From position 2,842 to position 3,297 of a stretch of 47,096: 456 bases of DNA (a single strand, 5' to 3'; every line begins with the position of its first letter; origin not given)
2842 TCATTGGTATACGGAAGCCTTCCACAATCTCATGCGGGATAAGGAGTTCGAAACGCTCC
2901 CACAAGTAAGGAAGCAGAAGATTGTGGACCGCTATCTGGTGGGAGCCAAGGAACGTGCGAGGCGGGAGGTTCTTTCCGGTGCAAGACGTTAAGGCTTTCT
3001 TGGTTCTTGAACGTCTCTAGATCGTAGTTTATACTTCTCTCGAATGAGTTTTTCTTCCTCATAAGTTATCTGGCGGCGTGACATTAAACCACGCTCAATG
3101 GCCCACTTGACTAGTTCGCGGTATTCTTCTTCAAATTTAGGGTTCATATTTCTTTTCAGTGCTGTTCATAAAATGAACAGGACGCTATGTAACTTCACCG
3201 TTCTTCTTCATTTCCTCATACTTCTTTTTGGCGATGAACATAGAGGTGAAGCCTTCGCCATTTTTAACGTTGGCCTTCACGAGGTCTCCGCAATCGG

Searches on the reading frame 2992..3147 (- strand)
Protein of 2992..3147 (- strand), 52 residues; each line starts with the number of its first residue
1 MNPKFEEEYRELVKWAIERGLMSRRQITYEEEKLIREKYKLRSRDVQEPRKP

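Call 44: search_protein_families(library=pfam, proteins=[window:2992-3147:-], max_evalue=0.05)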
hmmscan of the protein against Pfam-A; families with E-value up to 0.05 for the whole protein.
window:2992-3147:- (52 aa): 1 family
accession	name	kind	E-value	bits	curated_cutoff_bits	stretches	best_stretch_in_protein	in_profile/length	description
PF24933.1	DUF7751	-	0.032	15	27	1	7-35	19-47/61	Domain of unknown function (DUF7751)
